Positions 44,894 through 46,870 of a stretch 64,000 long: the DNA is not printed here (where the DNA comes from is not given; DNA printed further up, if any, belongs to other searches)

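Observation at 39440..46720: Molybdenum hydroxylase / crotonase / amidohydrolase-2 operon facing a UbiD decarboxylase: candidate uncharacterised (hetero)aromatic carboxylate pathway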

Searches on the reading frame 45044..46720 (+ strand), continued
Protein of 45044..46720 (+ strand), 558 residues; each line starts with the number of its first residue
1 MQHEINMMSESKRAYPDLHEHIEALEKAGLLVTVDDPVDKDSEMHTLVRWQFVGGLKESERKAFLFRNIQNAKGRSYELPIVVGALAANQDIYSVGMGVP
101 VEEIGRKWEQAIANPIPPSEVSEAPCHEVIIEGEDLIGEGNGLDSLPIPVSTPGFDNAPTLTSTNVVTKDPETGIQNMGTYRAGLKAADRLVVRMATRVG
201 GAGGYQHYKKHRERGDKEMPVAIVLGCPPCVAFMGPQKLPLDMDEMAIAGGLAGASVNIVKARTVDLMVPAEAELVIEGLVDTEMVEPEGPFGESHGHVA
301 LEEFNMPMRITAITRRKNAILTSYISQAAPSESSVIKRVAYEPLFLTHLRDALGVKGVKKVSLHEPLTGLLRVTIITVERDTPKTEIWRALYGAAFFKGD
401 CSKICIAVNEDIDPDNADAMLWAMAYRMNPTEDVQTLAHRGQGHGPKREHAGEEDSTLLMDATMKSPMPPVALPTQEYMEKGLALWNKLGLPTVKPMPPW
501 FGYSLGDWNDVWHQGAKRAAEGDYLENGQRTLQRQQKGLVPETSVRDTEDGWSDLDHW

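Call 29: get_annotated_region(hit=H21, flank=12000)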
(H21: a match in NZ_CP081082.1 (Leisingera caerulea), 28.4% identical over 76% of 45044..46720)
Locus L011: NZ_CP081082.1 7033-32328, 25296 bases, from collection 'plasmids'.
description: Leisingera caerulea strain S141 plasmid unnamed4, complete sequence
organism: Leisingera caerulea (NCBI taxid 506591)
taxonomy: Bacteria; Pseudomonadota; Alphaproteobacteria; Rhodobacterales; Roseobacteraceae; Leisingera; Leisingera caerulea
host: -; source: -; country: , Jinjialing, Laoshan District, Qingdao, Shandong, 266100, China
typing (MOB-suite, as given by PLSDB): non-mobilizable; replicon rep_cluster_508
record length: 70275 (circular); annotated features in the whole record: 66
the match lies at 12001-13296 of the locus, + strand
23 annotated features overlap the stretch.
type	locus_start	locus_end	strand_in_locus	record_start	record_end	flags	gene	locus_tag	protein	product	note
CDS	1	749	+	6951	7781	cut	-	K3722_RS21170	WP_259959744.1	universal stress protein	-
CDS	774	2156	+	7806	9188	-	-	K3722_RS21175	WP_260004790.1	MBL fold metallo-hydrolase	-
CDS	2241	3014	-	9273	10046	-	-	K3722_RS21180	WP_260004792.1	IclR family transcriptional regulator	GO:0006355 - regulation of DNA-templated transcription [Evidence IEA]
CDS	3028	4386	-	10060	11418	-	-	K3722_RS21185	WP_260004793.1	TRAP transporter large permease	GO:0008643 - carbohydrate transport [Evidence IEA]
CDS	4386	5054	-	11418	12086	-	-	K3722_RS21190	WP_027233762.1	TRAP transporter small permease subunit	-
CDS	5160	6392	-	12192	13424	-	-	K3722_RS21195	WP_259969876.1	TRAP transporter substrate-binding protein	-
CDS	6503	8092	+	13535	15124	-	-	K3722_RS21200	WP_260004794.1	GMC family oxidoreductase N-terminal domain-containing protein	-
CDS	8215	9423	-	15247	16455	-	-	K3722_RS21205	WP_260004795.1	NnrS family protein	-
CDS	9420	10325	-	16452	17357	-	-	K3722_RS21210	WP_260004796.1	U32 family peptidase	GO:0006744 - ubiquinone biosynthetic process [Evidence IEA]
CDS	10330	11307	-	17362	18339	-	-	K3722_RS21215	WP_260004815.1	peptidase U32 family protein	-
CDS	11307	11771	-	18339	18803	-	-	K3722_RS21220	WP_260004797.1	SCP2 sterol-binding domain-containing protein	-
CDS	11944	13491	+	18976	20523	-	-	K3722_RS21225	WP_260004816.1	UbiD family decarboxylase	-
CDS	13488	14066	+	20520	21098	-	-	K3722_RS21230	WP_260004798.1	UbiX family flavin prenyltransferase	-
CDS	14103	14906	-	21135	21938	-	-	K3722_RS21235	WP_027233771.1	SDR family NAD(P)-dependent oxidoreductase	-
CDS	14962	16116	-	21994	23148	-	-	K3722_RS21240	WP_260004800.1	thiolase domain-containing protein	-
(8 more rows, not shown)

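Call 30: get_annotated_region(hit=H30, flank=12000)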
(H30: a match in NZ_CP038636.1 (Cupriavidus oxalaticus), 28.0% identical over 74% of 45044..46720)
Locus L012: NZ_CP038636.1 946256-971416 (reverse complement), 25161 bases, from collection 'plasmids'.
description: Cupriavidus oxalaticus strain X32 plasmid unnamed1, complete sequence
organism: Cupriavidus oxalaticus (NCBI taxid 96344)
taxonomy: Bacteria; Pseudomonadota; Betaproteobacteria; Burkholderiales; Burkholderiaceae; Cupriavidus; Cupriavidus oxalaticus
host: -; source: whole organism,sewage sludge; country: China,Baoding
typing (MOB-suite, as given by PLSDB): mobilizable; relaxase MOBP,MOBP
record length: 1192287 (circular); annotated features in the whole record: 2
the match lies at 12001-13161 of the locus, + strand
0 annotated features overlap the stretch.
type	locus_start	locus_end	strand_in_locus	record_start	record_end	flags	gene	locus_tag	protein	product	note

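Call 34: get_annotated_region(hit=H28, flank=10000)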
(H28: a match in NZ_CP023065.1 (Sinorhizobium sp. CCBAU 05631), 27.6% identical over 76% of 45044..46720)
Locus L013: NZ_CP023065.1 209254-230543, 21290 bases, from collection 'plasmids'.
description: Sinorhizobium sp. CCBAU 05631 plasmid pSS05631a, complete sequence
organism: Sinorhizobium sp. CCBAU 05631 (NCBI taxid 794846)
taxonomy: Bacteria; Pseudomonadota; Alphaproteobacteria; Hyphomicrobiales; Rhizobiaceae; Sinorhizobium; Sinorhizobium sp. CCBAU 05631
host: -; source: G.max,nodule; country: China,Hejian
typing (MOB-suite, as given by PLSDB): conjugative; replicon rep_cluster_473; relaxase MOBP,MOBP,MOBQ; mating-pair formation MPF_T
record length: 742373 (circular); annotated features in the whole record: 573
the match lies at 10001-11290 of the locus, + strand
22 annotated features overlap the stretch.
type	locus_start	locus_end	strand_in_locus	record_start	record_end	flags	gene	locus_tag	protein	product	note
CDS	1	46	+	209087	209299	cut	-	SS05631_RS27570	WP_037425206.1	hypothetical protein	-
CDS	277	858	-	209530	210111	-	-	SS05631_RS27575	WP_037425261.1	NAD(P)H-dependent oxidoreductase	-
CDS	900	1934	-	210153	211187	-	-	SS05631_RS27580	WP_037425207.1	alpha/beta hydrolase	-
CDS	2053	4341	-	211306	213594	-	-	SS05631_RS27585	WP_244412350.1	heavy metal translocating P-type ATPase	-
CDS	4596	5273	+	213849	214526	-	-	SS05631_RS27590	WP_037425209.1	YoaK family protein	-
CDS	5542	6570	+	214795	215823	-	adhP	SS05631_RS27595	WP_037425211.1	alcohol dehydrogenase AdhP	-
CDS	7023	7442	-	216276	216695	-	-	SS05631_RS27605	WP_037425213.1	hypothetical protein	-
CDS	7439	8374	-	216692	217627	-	-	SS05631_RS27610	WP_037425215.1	U32 family peptidase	GO:0006744 - ubiquinone biosynthetic process [Evidence IEA]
CDS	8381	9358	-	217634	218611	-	-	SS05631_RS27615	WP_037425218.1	peptidase U32 family protein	-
CDS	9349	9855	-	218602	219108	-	-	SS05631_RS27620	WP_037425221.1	SCP2 sterol-binding domain-containing protein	-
CDS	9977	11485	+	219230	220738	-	-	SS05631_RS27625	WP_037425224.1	UbiD family decarboxylase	-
CDS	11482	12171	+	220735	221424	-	-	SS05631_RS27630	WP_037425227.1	UbiX family flavin prenyltransferase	-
CDS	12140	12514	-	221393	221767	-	-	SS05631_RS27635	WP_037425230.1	DUF454 family protein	-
CDS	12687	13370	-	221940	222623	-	-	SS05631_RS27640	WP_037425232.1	NnrU family protein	-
CDS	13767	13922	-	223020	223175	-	-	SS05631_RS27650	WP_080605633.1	hypothetical protein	-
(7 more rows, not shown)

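Call 35: get_annotated_region(hit=H18, flank=10000)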
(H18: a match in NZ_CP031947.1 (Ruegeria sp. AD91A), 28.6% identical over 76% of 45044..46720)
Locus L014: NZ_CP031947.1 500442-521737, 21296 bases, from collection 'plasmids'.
description: Ruegeria sp. AD91A plasmid unnamed1, complete sequence
organism: Ruegeria sp. AD91A (NCBI taxid 2293862)
taxonomy: Bacteria; Pseudomonadota; Alphaproteobacteria; Rhodobacterales; Roseobacteraceae; Ruegeria; Ruegeria sp. AD91A
host: -; source: -; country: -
typing (MOB-suite, as given by PLSDB): non-mobilizable
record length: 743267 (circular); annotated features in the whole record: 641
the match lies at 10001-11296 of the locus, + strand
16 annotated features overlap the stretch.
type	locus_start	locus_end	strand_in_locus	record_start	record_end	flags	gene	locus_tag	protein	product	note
CDS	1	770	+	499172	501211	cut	-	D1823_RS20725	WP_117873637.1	NADH:flavin oxidoreductase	-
CDS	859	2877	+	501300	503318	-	-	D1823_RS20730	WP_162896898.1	CocE/NonD family hydrolase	GO:0008152 - metabolic process [Evidence IEA]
CDS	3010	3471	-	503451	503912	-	-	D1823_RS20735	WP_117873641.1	Lrp/AsnC family transcriptional regulator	-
CDS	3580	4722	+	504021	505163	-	-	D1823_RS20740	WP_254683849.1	amidohydrolase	-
CDS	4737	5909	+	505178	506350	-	-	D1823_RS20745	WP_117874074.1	diaminopropionate ammonia-lyase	-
CDS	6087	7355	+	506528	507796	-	-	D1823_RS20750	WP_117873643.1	MFS transporter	GO:0055085 - transmembrane transport [Evidence IEA]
CDS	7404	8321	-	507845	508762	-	-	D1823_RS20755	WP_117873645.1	U32 family peptidase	GO:0006744 - ubiquinone biosynthetic process [Evidence IEA]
CDS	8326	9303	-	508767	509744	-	-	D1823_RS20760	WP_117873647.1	peptidase U32 family protein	-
CDS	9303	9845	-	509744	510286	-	-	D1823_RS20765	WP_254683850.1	SCP2 sterol-binding domain-containing protein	-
CDS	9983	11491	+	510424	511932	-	-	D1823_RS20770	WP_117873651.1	UbiD family decarboxylase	-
CDS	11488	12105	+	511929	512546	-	-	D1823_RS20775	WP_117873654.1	UbiX family flavin prenyltransferase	-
CDS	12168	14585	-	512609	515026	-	-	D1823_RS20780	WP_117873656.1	FAD-dependent oxidoreductase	-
CDS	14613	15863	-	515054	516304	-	-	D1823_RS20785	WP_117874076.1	aminotransferase class V-fold PLP-dependent enzyme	-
CDS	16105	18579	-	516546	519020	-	-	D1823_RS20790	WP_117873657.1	CoA transferase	-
CDS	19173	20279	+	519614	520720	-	-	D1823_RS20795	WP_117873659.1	saccharopine dehydrogenase C-terminal domain-containing protein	-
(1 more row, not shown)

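Call 40: find_related_loci(query=A1, collection=genome_contigs, flank=10000)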
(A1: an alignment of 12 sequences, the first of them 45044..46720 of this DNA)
Query A1 (558 aa) in genome_contigs; peptide patterns used: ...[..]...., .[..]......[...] (x = any residue, [..] = any of these).
599 stretches matched a pattern (row limit reached: there are more); 592 encode a relative of the query (tblastn E <= 1e-3); the best 80 are kept; 80 distinct loci.
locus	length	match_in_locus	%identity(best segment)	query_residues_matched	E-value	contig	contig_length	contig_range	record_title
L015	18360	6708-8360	83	4-554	0e+0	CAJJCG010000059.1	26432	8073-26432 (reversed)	MAG: Alphaproteobacteria bacterium UBA2964 isolate FRAM18_bin082 genome assembly, contig: FRAM17_bin082-59, whole genome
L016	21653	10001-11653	82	4-554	0e+0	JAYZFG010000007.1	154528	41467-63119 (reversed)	MAG: Pseudomonadota bacterium isolate XB_MAG160 DB_MAG160_0007, whole genome shotgun sequence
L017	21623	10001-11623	75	11-552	0e+0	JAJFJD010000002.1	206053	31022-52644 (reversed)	MAG: Alphaproteobacteria bacterium isolate OFTM110 OFTM110_1, whole genome shotgun sequence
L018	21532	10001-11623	73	8-549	0e+0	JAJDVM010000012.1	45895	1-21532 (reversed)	MAG: Defluviicoccus sp. isolate jk18x22bins.41 k141_218931, whole genome shotgun sequence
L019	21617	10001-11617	72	8-546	0e+0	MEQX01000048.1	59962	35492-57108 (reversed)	MAG: Betaproteobacteria bacterium RIFCSPLOWO2_02_FULL_63_19 rifcsplowo2_02_scaffold_248, whole genome shotgun sequence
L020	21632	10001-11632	73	4-549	0e+0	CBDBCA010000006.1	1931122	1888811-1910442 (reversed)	MAG: Alphaproteobacteria bacterium isolate 48c0c1bc-ee5b-4fda-b559-4fcb29a961b4 genome assembly, contig: contig_6, whole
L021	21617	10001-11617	72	8-546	0e+0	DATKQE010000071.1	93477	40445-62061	MAG TPA_asm: Stellaceae bacterium isolate SMAG_U13994 k141_291431, whole genome shotgun sequence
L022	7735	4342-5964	72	6-546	0e+0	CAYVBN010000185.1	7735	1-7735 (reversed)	MAG TPA_asm: uncultured Hyphomicrobiales bacterium isolate binchicken_co84_100 genome assembly, contig: k141_1756019, wh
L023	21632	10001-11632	73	3-546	0e+0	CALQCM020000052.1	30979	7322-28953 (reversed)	MAG: Chitinophaga pinensis isolate HRS-HS12-bin-37 genome assembly, contig: HRSG-H12-C1509, whole genome shotgun sequenc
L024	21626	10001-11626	73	9-550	0e+0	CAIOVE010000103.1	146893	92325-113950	MAG: uncultured Rhizobiales bacterium isolate Umea2p1_bin-1081 genome assembly, contig: bin-1081:103/108, whole genome s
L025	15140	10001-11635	71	1-546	0e+0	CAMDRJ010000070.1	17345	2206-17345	MAG: Klebsiella pneumoniae isolate TH-11nov19-3 genome assembly, contig: TH-11nov19-C8180, whole genome shotgun sequence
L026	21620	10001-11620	73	7-546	0e+0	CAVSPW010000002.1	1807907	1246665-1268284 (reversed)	MAG: uncultured Alphaproteobacteria bacterium isolate MFD01299.bin.1.188 genome assembly, contig: contig_12664, whole ge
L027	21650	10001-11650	71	1-546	0e+0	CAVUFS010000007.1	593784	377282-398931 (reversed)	MAG: uncultured Alphaproteobacteria bacterium isolate MFD04967.bin.1.129 genome assembly, contig: contig_32612, whole ge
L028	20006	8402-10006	73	15-549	0e+0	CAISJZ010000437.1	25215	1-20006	MAG: uncultured Rhizobiales bacterium isolate AlinenLipids_bin-7929 genome assembly, contig: bin-7929:437/577, whole gen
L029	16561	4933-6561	72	8-551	0e+0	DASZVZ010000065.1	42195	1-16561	MAG TPA_asm: Pseudolabrys sp. isolate SMAG_U6144 k141_636541, whole genome shotgun sequence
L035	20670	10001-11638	70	4-549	0e+0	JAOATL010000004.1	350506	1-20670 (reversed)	MAG: Limnohabitans sp. isolate AF21_PE0_C3_S7_54_139 C3_S7_15_length_350506_cov_81, whole genome shotgun sequence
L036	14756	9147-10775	70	8-551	0e+0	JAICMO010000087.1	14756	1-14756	MAG: Pseudolabrys sp. isolate LS_ISSM_2_bin.141 k141_4440652_length_14756_cov_47.2523, whole genome shotgun sequence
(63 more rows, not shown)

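Call 45: search_protein_families(library=pfam, proteins=[L029:4315-4929:+, L023:19415-20206:+, L024:15413-16225:+, L035:4183-5010:-, L036:10912-11463:-, L020:14173-15120:-, L022:6068-7039:+, L022:7073-7735:+, L026:11639-12349:-, L035:2774-3415:-], max_evalue=0.00001)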
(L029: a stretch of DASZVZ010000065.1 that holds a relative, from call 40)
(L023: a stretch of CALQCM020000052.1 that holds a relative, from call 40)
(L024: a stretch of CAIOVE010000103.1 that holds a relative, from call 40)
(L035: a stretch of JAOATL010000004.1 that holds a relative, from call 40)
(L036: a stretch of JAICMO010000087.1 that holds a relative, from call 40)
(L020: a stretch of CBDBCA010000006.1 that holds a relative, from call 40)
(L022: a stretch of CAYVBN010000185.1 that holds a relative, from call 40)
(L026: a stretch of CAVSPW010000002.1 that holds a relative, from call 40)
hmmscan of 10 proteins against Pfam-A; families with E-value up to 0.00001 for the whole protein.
L029:4315-4929:+ (204 aa): 1 family
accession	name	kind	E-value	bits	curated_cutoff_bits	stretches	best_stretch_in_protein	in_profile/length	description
PF02441.25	Flavoprotein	-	8.3e-44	149.5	22.7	1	16-184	3-161/162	Flavoprotein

L023:19415-20206:+ (263 aa): 2 families
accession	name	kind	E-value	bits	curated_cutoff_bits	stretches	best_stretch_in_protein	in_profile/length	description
PF00005.33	ABC_tran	-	2.6e-32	112.7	25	1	24-166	1-136/137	ABC transporter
PF13304.12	AAA_21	-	8.5e-06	26.5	27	0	126-198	225-299/304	AAA domain, putative AbiEii toxin, Type IV TA system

L024:15413-16225:+ (270 aa): 3 families
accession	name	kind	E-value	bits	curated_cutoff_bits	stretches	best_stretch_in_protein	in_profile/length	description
PF13561.12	adh_short_C2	-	2.1e-61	208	27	1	30-264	1-234/236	Enoyl-(Acyl carrier protein) reductase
PF00106.31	adh_short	-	1.5e-53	181.7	26.6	1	25-216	2-191/195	short chain dehydrogenase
PF08659.16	KR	-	4.4e-11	43.5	22.6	1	26-178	3-153/180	KR domain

L035:4183-5010:- (275 aa): 3 families
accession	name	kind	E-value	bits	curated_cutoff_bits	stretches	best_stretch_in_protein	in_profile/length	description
PF00561.26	Abhydrolase_1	-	1.1e-25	91.2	25.8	1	28-253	1-243/245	alpha/beta hydrolase fold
PF12697.13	Abhydrolase_6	-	1.6e-18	68.6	26.3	1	30-259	1-215/217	Alpha/beta hydrolase family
PF12146.15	Hydrolase_4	-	1.4e-12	47.9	27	1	29-248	6-232/239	Serine aminopeptidase, S33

L036:10912-11463:- (183 aa): 1 family
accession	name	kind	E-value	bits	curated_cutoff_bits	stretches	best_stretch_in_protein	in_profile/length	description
PF09523.15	DUF2390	-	2e-29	102.5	25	1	11-123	2-106/106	Protein of unknown function (DUF2390)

L020:14173-15120:- (315 aa): 1 family
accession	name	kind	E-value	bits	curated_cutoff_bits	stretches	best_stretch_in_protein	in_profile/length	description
PF01557.24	FAA_hydrolase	-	2.7e-71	240.1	23.9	1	105-311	1-213/214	Fumarylacetoacetate (FAA) hydrolase C-terminal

L022:6068-7039:+ (323 aa): 1 family
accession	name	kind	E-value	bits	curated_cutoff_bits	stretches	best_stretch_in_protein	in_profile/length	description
PF09084.16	NMT1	-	1.6e-15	58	20.5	1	55-257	17-216/216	NMT1/THI5 like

L022:7073-7735:+ (221 aa): 1 family
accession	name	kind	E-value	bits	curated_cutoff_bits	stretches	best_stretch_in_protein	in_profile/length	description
PF00528.27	BPD_transp_1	-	2.3e-16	60.5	26.4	1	81-218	2-143/184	Binding-protein-dependent transport system inner membrane component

L026:11639-12349:- (236 aa): 1 family
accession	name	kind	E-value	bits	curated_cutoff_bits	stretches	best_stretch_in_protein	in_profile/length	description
PF00857.26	Isochorismatase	-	1.6e-40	139.4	27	1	32-219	1-175/175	Isochorismatase domain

L035:2774-3415:- (213 aa): 1 family
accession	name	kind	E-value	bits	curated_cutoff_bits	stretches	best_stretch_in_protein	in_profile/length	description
PF06240.19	COXG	-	7.7e-35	120.1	22.2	1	5-144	1-139/140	Carbon monoxide dehydrogenase subunit G (CoxG)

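Call 47: search_solved_structures(query=window:45044-46720:+, max_evalue=1e-30, show_alignments=2)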
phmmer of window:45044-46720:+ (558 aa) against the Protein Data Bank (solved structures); distinct sequences matched with E-value up to 1e-30: 5.
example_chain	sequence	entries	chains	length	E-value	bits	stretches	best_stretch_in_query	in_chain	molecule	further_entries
6h6x_B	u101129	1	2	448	6.6e-35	124.1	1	74-465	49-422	3-polyprenyl-4-hydroxybenzoate decarboxylase and related decarboxylases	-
6h6v_A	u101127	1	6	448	7.9e-34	120.6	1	74-438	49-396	3-polyprenyl-4-hydroxybenzoate decarboxylase and related decarboxylases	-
7pda_A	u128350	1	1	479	1.2e-32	116.7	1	102-460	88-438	UbiD family decarboxylase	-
5m1c_A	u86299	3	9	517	3.2e-32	115.3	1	116-435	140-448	3-octaprenyl-4-hydroxybenzoate carboxy-lyase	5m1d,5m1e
2idb_A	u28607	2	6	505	3.4e-32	115.2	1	116-435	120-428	3-octaprenyl-4-hydroxybenzoate carboxy-lyase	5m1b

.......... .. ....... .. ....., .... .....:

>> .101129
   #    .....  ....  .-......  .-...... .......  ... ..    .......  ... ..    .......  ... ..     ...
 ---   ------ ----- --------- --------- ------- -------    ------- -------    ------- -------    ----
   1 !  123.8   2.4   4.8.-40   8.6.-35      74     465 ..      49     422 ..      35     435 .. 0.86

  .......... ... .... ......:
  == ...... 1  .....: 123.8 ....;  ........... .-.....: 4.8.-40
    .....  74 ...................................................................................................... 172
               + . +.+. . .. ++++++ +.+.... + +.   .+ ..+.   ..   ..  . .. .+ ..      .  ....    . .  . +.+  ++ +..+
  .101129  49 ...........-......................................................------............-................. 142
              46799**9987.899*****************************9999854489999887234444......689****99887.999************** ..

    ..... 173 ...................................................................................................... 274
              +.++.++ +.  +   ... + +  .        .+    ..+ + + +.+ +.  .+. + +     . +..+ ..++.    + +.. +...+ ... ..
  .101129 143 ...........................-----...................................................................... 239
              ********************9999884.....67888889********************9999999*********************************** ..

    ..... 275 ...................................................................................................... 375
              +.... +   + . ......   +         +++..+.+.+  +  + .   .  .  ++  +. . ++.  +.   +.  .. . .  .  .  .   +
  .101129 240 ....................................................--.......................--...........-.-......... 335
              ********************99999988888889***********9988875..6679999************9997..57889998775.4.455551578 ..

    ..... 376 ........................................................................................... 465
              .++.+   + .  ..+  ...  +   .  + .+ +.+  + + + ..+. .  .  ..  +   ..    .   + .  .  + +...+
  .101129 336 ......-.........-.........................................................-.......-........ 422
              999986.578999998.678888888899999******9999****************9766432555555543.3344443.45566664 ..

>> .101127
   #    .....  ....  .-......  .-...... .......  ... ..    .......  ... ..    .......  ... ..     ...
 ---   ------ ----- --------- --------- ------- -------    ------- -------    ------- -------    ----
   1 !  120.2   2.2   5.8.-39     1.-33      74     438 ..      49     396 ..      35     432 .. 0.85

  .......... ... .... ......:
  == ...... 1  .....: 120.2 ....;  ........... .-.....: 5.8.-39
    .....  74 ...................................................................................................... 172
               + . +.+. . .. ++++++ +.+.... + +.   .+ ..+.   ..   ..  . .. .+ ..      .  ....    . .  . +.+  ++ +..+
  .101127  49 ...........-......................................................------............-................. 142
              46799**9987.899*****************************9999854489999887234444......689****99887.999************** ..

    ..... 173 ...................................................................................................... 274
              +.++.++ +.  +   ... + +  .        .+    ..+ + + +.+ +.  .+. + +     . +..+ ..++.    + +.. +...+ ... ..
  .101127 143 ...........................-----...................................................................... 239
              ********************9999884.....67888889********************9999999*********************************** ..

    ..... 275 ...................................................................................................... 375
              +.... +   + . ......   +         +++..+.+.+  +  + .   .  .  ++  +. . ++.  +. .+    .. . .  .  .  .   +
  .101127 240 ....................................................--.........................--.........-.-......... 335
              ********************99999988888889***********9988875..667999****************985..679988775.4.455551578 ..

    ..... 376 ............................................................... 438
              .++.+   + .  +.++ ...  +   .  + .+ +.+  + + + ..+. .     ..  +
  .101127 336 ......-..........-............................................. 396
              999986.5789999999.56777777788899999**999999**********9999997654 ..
